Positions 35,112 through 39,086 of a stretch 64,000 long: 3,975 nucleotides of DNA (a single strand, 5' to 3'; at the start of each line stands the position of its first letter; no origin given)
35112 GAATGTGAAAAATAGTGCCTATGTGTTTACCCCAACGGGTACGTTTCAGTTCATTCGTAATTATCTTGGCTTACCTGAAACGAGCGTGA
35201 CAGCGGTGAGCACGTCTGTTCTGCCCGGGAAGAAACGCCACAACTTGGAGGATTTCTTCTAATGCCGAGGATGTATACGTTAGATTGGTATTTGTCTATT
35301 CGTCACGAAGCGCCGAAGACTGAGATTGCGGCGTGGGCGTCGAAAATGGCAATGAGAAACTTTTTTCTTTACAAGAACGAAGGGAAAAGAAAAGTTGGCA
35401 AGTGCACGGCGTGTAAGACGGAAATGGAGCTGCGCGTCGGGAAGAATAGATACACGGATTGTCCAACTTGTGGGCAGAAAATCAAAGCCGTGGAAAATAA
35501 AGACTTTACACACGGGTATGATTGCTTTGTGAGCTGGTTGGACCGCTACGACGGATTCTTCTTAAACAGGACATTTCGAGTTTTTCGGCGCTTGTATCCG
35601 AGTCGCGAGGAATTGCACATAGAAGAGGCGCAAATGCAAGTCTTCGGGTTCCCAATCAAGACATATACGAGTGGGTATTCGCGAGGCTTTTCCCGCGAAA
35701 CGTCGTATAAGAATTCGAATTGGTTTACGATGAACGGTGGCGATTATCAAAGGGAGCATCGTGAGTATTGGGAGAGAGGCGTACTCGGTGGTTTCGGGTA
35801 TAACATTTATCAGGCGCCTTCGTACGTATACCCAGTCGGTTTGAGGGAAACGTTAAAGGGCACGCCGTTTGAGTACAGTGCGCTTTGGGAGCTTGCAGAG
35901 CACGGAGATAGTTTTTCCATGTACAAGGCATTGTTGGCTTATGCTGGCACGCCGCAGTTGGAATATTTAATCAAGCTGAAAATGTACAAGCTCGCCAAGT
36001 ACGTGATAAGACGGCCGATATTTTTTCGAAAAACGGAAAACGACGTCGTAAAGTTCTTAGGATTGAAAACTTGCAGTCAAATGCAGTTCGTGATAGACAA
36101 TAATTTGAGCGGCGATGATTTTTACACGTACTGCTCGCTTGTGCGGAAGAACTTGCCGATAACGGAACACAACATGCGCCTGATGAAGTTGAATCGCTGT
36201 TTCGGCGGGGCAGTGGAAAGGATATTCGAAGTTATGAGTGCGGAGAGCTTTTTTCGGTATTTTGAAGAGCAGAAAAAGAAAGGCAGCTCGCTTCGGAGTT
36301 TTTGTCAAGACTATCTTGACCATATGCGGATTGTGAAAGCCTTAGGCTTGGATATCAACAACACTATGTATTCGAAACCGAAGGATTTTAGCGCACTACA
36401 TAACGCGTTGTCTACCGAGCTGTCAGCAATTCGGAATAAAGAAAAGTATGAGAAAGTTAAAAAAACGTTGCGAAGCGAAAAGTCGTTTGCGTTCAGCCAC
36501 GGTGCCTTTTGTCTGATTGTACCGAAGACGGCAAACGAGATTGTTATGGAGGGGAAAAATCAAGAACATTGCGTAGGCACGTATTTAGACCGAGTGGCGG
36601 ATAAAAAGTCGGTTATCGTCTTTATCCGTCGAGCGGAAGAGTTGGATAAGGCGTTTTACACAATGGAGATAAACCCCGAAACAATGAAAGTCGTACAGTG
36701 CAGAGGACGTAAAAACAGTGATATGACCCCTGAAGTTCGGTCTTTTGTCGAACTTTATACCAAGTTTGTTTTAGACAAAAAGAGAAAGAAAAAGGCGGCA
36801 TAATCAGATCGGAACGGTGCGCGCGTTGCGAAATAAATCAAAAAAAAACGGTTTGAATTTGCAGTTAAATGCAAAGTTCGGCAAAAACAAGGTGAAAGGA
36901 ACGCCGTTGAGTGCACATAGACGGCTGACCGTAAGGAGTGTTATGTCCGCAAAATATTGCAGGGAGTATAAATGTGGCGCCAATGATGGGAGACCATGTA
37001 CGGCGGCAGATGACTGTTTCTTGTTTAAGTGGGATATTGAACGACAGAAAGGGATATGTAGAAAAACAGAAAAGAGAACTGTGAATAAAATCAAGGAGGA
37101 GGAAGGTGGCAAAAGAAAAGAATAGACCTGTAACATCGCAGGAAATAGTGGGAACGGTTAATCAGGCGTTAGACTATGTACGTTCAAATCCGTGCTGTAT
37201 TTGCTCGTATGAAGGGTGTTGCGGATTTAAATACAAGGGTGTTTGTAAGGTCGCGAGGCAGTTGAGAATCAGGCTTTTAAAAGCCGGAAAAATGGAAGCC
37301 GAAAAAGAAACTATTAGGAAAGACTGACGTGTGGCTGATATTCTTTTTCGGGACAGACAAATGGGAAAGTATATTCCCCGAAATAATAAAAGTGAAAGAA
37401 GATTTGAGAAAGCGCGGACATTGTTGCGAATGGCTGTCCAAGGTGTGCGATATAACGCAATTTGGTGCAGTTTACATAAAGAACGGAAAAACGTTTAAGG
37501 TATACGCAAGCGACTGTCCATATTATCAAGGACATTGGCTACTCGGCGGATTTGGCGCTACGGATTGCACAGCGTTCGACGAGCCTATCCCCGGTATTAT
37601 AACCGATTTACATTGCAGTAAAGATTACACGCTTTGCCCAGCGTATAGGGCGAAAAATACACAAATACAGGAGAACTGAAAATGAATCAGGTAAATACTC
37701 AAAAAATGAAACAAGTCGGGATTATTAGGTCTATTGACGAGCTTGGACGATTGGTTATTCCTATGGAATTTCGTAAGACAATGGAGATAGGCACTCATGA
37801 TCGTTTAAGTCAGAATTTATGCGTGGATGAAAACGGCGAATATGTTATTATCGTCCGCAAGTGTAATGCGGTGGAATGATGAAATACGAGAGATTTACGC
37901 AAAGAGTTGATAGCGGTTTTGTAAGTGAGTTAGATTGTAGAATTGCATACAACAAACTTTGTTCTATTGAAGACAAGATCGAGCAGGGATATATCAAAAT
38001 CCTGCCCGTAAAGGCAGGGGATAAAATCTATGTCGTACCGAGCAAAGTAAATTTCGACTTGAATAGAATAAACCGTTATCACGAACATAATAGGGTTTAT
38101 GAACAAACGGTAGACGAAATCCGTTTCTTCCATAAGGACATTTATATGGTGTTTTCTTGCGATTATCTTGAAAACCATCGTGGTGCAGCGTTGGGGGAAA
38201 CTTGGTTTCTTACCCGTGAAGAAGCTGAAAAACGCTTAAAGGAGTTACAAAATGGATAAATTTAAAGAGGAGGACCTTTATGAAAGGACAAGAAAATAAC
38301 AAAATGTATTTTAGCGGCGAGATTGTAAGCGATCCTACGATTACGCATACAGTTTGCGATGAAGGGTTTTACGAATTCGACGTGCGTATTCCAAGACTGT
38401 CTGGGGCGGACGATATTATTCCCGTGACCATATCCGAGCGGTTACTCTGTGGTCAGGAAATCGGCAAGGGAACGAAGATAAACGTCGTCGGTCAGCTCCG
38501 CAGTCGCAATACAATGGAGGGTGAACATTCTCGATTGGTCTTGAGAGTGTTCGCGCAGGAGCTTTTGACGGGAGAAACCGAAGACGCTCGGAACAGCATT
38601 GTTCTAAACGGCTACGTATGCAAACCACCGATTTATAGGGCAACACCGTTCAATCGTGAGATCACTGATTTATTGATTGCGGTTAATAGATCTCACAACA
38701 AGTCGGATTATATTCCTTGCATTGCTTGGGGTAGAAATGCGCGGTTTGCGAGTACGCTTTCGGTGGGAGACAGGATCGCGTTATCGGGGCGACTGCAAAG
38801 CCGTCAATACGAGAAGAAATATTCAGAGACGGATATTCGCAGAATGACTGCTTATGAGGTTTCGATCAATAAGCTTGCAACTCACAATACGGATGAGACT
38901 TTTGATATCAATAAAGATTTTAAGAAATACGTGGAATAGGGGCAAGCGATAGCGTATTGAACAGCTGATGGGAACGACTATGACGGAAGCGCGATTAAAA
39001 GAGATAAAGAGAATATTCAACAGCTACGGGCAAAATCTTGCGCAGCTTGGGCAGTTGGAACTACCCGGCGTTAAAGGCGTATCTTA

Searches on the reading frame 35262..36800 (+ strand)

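Call 50: search_protein_families(library=pfam, proteins=[window:35262-36800:+], max_evalue=0.01)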
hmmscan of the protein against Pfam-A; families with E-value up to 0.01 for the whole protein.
window:35262-36800:+ (513 aa): 1 family
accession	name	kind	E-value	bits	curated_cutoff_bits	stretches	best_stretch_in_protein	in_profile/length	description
PF14284.11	PcfJ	-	2.8e-34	118.5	25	1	350-495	1-146/147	PcfJ-like protein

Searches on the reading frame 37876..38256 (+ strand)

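Call 50: search_protein_families(library=pfam, proteins=[window:37876-38256:+], max_evalue=0.01)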
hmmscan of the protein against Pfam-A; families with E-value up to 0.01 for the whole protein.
window:37876-38256:+ (127 aa): 0 families

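Call 93: search_protein_families(library=ncbifam, proteins=[window:37876-38256:+], max_evalue=0.01)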
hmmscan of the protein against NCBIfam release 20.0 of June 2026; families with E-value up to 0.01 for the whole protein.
window:37876-38256:+ (127 aa): 1 family
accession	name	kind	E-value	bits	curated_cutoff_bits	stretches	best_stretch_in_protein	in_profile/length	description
TIGR02609.1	doc_partner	hypoth_equivalog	0.0019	18.6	55.9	1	37-86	16-65/74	putative addiction module antidote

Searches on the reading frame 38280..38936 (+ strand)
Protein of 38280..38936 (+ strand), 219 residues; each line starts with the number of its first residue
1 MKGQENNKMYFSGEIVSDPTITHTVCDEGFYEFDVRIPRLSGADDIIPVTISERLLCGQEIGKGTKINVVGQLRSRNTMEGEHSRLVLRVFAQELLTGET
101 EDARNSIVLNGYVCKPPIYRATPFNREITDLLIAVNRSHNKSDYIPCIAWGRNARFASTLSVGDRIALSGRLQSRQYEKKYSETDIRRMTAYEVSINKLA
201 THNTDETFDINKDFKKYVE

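Call 4: search_protein_families(library=pfam, proteins=[window:38280-38936:+], max_evalue=0.1)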
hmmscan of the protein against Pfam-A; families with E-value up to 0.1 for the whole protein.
window:38280-38936:+ (219 aa): 3 families
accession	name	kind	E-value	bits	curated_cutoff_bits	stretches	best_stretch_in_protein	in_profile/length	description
PF00436.31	SSB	-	9.4e-21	74.3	26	2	105-193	2-95/104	Single-strand binding protein family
PF01336.31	tRNA_anti-codon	-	0.00044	20.6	27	1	142-191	26-64/75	OB-fold nucleic acid binding domain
PF11325.14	DUF3127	-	0.079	13.6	27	0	145-182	39-76/85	Domain of unknown function (DUF3127)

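Call 6: search_protein_families(library=phrogs, proteins=[window:38280-38936:+], max_evalue=0.1)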
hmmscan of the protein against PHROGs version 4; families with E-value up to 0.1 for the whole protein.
window:38280-38936:+ (219 aa): 2 families
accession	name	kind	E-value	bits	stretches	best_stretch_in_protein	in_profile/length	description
phrog_26861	-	unknown function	1.4e-34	120.4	1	3-204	24-237/242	-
phrog_44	-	DNA, RNA and nucleotide metabolism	8.3e-16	59.5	1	98-180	81-172/271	single strand DNA binding protein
